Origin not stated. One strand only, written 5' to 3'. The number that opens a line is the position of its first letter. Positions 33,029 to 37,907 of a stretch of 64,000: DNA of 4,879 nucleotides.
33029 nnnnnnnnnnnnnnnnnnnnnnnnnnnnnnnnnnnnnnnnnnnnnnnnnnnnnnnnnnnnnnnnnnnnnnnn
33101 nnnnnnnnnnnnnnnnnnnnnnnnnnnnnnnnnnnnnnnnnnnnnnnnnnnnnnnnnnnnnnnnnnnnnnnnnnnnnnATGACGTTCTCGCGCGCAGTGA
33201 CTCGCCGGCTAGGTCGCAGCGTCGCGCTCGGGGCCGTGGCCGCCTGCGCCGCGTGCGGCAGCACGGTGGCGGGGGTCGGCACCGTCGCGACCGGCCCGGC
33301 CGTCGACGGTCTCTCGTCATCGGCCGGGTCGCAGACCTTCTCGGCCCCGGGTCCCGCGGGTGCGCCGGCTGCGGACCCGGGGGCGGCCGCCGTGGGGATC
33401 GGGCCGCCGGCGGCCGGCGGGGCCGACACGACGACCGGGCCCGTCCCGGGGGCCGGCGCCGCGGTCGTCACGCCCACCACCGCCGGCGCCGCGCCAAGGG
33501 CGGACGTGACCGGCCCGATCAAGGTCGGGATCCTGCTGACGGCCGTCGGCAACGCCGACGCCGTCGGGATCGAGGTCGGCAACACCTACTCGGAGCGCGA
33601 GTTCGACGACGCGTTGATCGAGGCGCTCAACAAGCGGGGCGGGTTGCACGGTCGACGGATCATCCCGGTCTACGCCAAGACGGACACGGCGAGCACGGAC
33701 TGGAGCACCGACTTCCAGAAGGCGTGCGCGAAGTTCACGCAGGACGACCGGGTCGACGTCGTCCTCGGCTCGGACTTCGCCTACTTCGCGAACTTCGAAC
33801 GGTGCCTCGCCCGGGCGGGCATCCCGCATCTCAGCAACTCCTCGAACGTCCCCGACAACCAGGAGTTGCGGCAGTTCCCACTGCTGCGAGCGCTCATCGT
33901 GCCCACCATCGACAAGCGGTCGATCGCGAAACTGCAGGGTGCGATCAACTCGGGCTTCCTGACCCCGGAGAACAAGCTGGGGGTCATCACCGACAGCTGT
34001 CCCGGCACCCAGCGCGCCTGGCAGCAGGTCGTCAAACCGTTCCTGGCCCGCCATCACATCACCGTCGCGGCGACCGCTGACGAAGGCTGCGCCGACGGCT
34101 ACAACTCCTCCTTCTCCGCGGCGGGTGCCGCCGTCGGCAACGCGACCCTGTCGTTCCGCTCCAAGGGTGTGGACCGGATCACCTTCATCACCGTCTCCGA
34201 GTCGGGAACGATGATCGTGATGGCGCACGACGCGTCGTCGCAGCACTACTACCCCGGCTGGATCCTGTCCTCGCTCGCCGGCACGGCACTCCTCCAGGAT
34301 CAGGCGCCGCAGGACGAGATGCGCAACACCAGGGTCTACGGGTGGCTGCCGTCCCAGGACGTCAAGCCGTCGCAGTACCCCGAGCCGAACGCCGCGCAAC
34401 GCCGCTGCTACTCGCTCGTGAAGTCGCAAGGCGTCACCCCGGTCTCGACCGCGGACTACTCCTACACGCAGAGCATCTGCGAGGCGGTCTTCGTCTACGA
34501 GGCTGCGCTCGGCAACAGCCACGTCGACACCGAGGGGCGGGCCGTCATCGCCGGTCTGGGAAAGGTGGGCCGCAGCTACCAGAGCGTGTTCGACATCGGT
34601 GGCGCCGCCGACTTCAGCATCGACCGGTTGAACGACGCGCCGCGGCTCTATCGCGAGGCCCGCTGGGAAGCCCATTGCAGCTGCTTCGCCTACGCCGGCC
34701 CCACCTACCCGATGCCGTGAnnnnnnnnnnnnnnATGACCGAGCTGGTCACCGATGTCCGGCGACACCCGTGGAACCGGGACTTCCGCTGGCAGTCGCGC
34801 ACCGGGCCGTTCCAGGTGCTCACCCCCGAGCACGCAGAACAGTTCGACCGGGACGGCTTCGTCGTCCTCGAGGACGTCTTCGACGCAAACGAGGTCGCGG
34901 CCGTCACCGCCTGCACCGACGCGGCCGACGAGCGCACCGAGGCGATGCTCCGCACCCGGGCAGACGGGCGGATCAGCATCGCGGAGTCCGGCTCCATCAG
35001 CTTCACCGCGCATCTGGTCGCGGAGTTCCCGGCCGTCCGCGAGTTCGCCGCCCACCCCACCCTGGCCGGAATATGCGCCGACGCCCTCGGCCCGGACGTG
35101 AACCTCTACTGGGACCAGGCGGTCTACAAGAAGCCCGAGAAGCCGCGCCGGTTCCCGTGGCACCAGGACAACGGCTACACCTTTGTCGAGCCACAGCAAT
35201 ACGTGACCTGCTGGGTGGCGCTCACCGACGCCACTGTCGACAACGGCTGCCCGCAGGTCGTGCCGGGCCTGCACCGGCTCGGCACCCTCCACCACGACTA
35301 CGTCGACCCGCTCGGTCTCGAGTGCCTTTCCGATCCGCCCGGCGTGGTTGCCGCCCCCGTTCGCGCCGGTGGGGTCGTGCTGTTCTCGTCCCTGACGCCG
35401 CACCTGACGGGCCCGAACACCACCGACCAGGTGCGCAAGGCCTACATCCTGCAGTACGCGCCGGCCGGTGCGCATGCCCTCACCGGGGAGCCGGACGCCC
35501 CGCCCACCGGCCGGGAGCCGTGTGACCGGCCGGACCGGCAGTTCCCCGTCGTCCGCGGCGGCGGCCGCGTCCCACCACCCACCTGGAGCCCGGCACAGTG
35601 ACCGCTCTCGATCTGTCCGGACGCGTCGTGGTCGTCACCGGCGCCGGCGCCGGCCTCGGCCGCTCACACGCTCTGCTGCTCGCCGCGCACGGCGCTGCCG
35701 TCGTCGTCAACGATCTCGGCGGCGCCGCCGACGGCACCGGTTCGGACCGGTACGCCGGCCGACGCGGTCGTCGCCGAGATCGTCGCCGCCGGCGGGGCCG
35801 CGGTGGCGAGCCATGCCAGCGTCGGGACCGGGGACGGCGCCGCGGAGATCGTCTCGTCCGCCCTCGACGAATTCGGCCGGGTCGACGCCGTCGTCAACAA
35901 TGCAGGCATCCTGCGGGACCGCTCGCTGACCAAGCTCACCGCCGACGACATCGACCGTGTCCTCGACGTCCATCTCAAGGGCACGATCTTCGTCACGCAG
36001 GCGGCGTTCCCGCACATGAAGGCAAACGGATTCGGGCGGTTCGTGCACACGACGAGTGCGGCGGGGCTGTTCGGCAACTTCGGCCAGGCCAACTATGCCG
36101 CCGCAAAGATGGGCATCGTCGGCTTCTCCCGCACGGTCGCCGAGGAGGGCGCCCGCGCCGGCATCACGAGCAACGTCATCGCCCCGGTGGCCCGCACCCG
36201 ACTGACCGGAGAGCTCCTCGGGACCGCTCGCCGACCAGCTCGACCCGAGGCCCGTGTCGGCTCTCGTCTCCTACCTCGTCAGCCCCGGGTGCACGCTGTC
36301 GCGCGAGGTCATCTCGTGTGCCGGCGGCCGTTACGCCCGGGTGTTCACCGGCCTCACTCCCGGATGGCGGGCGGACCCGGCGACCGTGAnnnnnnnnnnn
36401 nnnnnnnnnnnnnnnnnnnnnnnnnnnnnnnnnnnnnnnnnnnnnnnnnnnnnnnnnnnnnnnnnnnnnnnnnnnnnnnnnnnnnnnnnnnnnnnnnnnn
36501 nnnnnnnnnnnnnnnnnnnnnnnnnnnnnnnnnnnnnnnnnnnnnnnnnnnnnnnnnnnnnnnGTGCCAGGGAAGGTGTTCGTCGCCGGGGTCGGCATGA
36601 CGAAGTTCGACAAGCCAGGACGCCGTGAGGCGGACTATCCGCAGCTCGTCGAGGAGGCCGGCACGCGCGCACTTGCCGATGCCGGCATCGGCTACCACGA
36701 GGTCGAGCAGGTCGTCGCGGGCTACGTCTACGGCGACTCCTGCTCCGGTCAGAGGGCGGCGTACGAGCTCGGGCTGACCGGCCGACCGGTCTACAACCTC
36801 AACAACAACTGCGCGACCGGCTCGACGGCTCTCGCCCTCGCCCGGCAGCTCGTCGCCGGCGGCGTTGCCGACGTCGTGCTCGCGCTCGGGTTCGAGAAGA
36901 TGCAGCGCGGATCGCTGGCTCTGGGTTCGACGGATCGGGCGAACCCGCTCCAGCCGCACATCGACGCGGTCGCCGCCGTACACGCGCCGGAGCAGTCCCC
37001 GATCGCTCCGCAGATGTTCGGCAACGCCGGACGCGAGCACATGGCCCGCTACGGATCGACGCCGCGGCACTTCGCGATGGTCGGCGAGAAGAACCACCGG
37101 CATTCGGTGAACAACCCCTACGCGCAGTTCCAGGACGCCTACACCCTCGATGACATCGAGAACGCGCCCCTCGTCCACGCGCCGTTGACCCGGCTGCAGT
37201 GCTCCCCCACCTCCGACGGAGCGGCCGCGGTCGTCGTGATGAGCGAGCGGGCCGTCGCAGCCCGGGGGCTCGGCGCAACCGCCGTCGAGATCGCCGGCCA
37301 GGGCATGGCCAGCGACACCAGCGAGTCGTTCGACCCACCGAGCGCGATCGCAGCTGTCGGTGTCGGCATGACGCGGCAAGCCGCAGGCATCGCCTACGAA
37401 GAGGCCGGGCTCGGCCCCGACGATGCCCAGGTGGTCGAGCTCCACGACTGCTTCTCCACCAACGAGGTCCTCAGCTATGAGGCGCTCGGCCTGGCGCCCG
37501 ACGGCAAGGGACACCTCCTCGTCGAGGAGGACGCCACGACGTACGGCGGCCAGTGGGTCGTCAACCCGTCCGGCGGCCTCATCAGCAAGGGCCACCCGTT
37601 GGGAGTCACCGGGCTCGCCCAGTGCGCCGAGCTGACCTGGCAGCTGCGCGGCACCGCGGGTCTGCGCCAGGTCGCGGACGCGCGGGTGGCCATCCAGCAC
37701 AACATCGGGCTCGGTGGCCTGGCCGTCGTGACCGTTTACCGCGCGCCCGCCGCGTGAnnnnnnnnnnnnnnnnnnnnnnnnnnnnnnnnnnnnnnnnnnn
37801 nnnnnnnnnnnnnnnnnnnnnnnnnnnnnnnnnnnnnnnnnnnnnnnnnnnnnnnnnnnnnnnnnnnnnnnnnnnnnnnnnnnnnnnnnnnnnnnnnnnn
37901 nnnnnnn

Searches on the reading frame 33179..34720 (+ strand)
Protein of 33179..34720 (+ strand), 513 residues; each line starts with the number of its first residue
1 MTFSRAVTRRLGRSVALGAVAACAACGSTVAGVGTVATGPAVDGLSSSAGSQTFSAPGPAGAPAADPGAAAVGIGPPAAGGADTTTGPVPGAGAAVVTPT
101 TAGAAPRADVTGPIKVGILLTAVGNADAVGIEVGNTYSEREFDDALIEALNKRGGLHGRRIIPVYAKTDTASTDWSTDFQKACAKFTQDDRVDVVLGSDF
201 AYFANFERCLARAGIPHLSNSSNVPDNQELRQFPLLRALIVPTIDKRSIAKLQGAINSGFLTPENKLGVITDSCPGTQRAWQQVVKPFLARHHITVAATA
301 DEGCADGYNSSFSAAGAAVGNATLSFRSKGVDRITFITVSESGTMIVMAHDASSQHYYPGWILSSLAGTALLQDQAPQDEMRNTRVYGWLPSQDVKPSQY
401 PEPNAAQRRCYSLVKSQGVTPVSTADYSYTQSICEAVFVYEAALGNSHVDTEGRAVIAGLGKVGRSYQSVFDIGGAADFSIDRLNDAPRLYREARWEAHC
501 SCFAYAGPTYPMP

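Call 11: search_protein_families(library=pfam, proteins=[window:33179-34720:+])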
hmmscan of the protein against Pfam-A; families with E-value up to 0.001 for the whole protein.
window:33179-34720:+ (513 aa): 1 family
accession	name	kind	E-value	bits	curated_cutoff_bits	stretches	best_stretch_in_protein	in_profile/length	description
PF13433.12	Peripla_BP_5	-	0.00058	19.5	27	1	114-198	1-75/363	Periplasmic binding protein domain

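Call 33: search_protein_families(library=ncbifam, proteins=[window:33179-34720:+], max_evalue=0.001)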
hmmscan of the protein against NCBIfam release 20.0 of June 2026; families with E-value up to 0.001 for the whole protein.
window:33179-34720:+ (513 aa): 1 family
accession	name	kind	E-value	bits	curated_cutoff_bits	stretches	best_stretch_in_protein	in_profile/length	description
TIGR03407.1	urea_ABC_UrtA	exception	0.00026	20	492.75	1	139-198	20-75/361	urea ABC transporter substrate-binding protein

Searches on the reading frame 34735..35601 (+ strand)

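Call 10: search_protein_families(library=pfam, proteins=[window:34735-35601:+])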
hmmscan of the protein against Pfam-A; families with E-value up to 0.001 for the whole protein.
window:34735-35601:+ (288 aa): 1 family
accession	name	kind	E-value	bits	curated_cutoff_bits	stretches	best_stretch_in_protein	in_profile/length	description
PF05721.19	PhyH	-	2.7e-34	119.8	22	1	37-236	1-213/213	Phytanoyl-CoA dioxygenase (PhyH)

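Call 33: search_protein_families(library=ncbifam, proteins=[window:34735-35601:+], max_evalue=0.001)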
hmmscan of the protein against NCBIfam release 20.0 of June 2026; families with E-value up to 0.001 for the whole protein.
window:34735-35601:+ (288 aa): 3 families
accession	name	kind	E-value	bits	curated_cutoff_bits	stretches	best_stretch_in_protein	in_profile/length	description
NF052437.1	MPhHdxlPhnYGIM8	equivalog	2.3e-17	63.3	500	1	32-242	8-214/260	methylphosphonate hydroxylase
TIGR01762.1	chlorin-enz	subfamily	9.1e-12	44.9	226.3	1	29-181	3-158/288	chlorinating enzyme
TIGR02408.1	ectoine_ThpD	equivalog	8.1e-10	38.5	336.5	1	29-181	17-170/277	ectoine hydroxylase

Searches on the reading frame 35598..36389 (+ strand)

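Call 10: search_protein_families(library=pfam, proteins=[window:35598-36389:+])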
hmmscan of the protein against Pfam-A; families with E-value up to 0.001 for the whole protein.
window:35598-36389:+ (263 aa): 1 family
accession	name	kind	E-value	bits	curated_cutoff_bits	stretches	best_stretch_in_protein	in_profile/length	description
PF00106.31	adh_short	-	0.00077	19.4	26.6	1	9-39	1-31/195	short chain dehydrogenase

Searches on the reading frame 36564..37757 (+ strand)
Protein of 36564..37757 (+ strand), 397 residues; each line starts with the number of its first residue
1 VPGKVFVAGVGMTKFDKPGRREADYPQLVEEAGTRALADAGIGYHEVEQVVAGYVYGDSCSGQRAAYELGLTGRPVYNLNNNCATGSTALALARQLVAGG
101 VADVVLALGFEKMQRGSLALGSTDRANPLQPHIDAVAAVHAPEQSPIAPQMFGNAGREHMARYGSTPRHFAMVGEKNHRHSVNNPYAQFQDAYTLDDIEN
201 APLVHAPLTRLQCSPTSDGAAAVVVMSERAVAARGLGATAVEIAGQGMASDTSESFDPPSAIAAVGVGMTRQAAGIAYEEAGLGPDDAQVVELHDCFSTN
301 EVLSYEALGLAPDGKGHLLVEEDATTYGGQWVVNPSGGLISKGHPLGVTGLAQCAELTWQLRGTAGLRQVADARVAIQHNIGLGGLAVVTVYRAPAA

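Call 10: search_protein_families(library=pfam, proteins=[window:36564-37757:+])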
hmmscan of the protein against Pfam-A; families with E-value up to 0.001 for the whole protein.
window:36564-37757:+ (397 aa): 6 families
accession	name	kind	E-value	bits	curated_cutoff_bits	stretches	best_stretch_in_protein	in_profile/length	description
PF22691.2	Thiolase_C_1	-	1.8e-34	119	28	1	267-383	17-132/144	Thiolase C-terminal domain-like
PF00108.29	Thiolase_N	-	2.4e-19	70.2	26.4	1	5-228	1-259/260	Thiolase, N-terminal domain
PF02803.24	Thiolase_C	-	2.9e-08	33.8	27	1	273-365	27-101/123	Thiolase, C-terminal domain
PF00109.32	ketoacyl-synt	-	1.4e-05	25.3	20.8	1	64-127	156-217/252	Beta-ketoacyl synthase, N-terminal domain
PF07451.17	SpoVAD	-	0.00018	20.8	22.1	1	26-107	52-130/329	Stage V sporulation protein AD (SpoVAD)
PF08545.16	ACP_syn_III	-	0.00066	20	24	0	78-115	2-39/80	3-Oxoacyl-[acyl-carrier-protein (ACP)] synthase III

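Call 33: search_protein_families(library=ncbifam, proteins=[window:36564-37757:+], max_evalue=0.001)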
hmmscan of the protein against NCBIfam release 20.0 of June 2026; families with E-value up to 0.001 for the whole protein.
window:36564-37757:+ (397 aa): 54 families (the best 25 are shown)
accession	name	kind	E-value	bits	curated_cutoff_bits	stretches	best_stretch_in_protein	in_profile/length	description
NF006102.0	PRK08256.1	subfamily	6.6e-181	601.6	436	1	3-394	3-392/394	lipid-transfer protein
NF004720.0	PRK06064.1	subfamily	1.2e-82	277.8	420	1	4-393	3-386/389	thiolase domain-containing protein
NF053570.1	AcCoTHIOL_METTL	equivalog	2.2e-67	227.5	600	1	5-391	4-380/385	acetyl-CoA acetyltransferase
NF005704.0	PRK07516.1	subfamily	3.6e-67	227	412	1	5-389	4-379/389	thiolase domain-containing protein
NF004715.0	PRK06059.1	equivalog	3.5e-66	223.8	424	1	2-386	3-391/399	lipid-transfer protein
NF004810.0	PRK06157.1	equivalog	2.3e-65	221.3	403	1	4-382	8-382/400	acetyl-CoA acetyltransferase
NF009228.0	PRK12578.1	subfamily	3.6e-63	213.5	485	1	3-392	3-385/387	thiolase domain-containing protein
NF053628.1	BnzsclthlBbsBGT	equivalog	1.8e-61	208.1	750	1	4-387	6-373/389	benzoylsuccinyl-CoA thiolase subunit BbsB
NF006180.0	PRK08313.1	subfamily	2e-48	165.1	514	1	5-383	6-372/389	thiolase domain-containing protein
NF004982.0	PRK06365.1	equivalog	5.2e-48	164.1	695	2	4-253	17-260/430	thiolase domain-containing protein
NF004936.0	PRK06289.1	equivalog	6.5e-46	156.9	375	1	4-383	4-391/405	acetyl-CoA acetyltransferase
NF004721.0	PRK06065.1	equivalog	6.6e-41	140.5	455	1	4-372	11-369/393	thiolase domain-containing protein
NF004811.0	PRK06158.1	subfamily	7.6e-41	140.4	421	1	3-382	8-367/384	acetyl-CoA acetyltransferase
NF005892.0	PRK07855.1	subfamily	1e-35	123.3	469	1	3-374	6-370/390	lipid-transfer protein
NF004722.0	PRK06066.1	equivalog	1e-34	120.2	516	1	4-377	5-366/385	thiolase domain-containing protein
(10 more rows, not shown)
